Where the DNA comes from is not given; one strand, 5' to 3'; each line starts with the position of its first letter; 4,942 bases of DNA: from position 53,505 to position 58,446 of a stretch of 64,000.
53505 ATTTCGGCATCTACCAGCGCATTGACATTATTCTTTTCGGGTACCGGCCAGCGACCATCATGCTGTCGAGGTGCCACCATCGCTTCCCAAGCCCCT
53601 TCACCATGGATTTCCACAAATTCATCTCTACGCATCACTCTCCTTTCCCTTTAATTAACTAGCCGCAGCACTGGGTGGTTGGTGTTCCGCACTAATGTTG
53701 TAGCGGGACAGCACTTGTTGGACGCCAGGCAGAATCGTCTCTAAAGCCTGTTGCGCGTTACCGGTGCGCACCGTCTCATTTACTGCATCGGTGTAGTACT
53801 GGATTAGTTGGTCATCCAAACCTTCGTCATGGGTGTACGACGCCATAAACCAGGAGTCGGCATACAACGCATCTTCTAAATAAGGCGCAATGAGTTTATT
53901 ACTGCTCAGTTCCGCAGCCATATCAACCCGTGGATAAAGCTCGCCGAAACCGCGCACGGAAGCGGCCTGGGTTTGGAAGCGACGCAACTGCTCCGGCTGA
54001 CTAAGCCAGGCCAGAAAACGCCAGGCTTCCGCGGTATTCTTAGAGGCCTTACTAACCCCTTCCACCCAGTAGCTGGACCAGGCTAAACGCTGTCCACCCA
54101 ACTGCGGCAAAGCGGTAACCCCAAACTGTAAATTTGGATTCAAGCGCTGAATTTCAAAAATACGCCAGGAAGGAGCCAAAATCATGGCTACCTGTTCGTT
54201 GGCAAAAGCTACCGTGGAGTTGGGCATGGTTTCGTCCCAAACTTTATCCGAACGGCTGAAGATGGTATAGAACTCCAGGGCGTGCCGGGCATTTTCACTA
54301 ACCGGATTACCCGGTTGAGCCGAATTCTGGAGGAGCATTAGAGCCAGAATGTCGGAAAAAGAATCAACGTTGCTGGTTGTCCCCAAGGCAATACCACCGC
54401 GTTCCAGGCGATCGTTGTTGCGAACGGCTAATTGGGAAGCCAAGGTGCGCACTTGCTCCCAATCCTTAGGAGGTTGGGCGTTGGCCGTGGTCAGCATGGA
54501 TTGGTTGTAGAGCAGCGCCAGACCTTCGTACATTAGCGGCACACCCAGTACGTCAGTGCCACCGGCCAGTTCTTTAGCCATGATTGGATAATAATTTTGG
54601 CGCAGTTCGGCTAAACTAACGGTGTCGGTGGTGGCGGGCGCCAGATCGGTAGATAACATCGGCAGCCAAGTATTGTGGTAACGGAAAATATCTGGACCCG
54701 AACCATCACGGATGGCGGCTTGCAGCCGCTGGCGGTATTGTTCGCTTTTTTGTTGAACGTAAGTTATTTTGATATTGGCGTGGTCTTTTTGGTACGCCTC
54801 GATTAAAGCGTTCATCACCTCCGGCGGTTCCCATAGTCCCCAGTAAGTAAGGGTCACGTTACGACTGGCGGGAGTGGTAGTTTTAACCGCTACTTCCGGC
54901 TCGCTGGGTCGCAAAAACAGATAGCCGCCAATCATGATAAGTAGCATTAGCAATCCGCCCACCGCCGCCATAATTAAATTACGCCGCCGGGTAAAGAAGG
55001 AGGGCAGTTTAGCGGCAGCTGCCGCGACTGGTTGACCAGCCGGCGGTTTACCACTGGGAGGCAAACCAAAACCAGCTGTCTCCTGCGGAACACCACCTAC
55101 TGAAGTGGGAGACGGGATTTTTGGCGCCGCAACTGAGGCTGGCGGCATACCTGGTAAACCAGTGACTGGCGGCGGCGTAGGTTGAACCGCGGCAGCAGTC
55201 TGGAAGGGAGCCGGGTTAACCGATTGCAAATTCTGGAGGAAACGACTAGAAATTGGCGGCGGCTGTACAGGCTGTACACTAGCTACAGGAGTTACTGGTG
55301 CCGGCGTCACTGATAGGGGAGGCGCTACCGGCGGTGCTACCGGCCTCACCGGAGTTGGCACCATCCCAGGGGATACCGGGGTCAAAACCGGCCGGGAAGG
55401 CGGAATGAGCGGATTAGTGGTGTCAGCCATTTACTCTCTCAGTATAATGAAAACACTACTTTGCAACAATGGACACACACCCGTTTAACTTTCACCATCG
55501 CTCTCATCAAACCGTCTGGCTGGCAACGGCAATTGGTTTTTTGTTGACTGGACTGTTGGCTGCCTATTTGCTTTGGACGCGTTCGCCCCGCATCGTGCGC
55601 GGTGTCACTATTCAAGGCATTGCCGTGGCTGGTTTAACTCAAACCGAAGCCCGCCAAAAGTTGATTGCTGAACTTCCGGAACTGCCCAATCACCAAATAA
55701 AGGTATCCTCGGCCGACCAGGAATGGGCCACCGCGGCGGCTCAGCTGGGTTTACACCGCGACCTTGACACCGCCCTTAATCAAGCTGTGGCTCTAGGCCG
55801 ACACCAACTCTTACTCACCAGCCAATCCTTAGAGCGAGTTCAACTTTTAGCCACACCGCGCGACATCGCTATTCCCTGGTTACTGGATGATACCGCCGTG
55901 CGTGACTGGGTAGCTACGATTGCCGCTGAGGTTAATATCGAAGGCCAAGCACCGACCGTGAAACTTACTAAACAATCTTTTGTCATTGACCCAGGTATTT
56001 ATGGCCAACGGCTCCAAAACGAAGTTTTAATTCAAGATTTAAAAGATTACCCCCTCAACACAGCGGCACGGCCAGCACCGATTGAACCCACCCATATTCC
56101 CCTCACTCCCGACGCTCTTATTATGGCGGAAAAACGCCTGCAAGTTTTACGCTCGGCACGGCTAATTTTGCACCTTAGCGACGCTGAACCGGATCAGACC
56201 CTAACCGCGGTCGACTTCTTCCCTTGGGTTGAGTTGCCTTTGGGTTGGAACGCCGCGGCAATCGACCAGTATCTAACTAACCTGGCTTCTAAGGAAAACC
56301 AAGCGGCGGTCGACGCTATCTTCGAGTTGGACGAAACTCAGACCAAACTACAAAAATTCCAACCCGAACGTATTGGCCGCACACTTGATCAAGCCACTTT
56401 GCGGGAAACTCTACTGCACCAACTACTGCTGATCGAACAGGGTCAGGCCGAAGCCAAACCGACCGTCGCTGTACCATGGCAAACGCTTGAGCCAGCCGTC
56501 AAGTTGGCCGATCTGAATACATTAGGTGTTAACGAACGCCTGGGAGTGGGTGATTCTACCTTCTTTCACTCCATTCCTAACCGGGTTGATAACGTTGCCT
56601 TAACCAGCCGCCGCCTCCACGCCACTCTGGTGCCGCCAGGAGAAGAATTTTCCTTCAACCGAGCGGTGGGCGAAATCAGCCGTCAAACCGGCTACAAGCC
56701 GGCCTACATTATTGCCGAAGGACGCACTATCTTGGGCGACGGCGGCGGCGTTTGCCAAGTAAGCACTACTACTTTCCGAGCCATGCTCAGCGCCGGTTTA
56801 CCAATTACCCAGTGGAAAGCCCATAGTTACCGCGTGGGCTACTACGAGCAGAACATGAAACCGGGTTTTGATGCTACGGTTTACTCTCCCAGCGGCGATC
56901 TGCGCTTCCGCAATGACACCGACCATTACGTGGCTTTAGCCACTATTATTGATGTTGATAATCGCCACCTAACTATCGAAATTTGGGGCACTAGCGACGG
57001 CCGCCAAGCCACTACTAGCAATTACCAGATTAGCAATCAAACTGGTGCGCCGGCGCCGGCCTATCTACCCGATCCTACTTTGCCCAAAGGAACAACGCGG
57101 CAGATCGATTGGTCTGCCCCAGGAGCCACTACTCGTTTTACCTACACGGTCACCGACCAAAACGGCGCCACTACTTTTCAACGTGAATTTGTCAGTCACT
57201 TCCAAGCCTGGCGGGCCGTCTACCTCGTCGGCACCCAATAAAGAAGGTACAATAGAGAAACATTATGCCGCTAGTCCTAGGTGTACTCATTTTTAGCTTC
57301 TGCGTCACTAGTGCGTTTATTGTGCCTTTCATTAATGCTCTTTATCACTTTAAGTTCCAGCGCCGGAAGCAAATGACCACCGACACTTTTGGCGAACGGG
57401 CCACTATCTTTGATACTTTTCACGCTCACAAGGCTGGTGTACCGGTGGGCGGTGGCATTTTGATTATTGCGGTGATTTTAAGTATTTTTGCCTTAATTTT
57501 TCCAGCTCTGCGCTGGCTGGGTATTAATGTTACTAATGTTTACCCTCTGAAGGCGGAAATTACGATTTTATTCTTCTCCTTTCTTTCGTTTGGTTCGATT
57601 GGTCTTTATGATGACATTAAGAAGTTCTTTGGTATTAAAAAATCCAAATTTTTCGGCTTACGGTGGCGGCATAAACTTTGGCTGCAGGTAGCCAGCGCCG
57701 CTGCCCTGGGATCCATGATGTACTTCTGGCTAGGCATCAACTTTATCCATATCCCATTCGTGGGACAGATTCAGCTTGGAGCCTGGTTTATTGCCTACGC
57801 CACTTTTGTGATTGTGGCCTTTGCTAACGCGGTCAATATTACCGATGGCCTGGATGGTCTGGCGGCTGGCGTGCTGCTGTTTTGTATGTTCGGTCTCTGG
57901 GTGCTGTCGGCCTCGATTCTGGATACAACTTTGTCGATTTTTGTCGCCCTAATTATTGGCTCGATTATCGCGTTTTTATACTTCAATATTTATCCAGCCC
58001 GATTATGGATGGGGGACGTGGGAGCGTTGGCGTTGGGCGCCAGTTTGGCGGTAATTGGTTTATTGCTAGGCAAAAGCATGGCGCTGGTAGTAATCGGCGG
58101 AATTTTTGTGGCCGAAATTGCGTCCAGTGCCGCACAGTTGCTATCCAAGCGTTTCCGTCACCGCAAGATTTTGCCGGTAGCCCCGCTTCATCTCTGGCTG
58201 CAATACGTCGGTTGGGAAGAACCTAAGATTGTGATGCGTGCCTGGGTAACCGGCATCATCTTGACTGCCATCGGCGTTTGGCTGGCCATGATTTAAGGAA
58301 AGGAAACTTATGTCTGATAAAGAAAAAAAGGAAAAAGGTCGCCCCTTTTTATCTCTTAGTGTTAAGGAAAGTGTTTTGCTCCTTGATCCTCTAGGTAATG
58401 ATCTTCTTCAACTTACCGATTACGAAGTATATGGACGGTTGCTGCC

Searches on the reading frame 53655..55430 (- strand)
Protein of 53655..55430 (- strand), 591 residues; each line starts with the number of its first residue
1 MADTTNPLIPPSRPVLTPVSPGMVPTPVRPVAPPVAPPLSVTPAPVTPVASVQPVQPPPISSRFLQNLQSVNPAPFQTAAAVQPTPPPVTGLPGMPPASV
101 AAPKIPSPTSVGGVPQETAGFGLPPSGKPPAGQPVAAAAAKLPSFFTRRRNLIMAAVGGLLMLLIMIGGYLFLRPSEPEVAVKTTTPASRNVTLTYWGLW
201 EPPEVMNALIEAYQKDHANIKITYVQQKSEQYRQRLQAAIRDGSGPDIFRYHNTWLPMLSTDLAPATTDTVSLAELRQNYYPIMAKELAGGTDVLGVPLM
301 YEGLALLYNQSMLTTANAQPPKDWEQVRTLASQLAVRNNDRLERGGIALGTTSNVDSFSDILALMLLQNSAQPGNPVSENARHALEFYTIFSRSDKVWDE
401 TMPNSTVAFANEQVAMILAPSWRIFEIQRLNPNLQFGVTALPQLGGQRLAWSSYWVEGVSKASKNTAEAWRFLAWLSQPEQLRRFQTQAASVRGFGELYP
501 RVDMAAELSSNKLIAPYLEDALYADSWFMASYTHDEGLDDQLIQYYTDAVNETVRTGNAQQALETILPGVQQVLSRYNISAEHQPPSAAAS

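Call 70: search_protein_families(library=pfam, proteins=[window:53655-55430:-], max_evalue=0.00001)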
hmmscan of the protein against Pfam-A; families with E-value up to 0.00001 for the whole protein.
window:53655-55430:- (591 aa): 2 families
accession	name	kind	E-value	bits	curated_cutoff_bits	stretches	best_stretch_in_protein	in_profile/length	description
PF13416.11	SBP_bac_8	-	5.3e-28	99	27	1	208-485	1-252/279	Bacterial extracellular solute-binding protein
PF01547.30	SBP_bac_1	-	2.6e-26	93.8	26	1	205-481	9-305/307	Bacterial extracellular solute-binding protein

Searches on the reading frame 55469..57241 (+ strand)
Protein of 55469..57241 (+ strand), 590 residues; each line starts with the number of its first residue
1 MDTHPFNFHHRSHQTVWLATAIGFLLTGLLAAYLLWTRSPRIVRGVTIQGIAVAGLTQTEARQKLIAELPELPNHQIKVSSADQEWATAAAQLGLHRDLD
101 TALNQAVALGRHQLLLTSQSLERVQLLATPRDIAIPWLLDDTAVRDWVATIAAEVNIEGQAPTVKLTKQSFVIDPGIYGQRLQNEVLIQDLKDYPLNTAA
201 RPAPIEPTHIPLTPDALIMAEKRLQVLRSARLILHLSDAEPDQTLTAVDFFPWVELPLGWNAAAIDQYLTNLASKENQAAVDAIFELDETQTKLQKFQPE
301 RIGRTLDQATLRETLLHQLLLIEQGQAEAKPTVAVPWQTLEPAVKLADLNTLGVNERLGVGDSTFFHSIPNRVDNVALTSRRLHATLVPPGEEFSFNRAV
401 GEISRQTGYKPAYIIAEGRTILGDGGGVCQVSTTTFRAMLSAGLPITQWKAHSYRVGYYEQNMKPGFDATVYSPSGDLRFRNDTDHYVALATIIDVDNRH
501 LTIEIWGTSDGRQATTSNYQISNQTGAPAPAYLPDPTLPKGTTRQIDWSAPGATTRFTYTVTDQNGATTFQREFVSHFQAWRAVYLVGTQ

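Call 61: search_protein_families(library=pfam, proteins=[window:55469-57241:+], max_evalue=0.01)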
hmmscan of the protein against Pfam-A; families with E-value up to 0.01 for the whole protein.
window:55469-57241:+ (590 aa): 2 families
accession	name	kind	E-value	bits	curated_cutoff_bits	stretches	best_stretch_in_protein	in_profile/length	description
PF04294.18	VanW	-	1.3e-39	135.1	27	1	371-506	1-130/130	VanW like protein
PF12229.13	PG_binding_4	-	7.5e-14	52.3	22.1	1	86-192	1-105/117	Putative peptidoglycan binding domain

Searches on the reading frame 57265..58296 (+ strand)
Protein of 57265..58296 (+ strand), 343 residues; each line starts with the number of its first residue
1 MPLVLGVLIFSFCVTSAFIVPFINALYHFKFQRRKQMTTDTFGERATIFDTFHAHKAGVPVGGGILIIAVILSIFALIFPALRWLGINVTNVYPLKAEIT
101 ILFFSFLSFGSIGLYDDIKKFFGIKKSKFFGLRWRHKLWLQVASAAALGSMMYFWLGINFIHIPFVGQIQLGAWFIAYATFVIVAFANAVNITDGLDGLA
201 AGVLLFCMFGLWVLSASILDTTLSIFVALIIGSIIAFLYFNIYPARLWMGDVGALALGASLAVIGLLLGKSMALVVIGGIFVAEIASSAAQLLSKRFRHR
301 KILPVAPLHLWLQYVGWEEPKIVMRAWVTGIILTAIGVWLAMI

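Call 61: search_protein_families(library=pfam, proteins=[window:57265-58296:+], max_evalue=0.01)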
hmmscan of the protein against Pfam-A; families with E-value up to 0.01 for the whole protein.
window:57265-58296:+ (343 aa): 1 family
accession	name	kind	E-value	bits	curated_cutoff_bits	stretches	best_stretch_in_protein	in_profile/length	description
PF00953.26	Glycos_transf_4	-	6.1e-31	108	27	1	101-267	3-158/160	Glycosyl transferase family 4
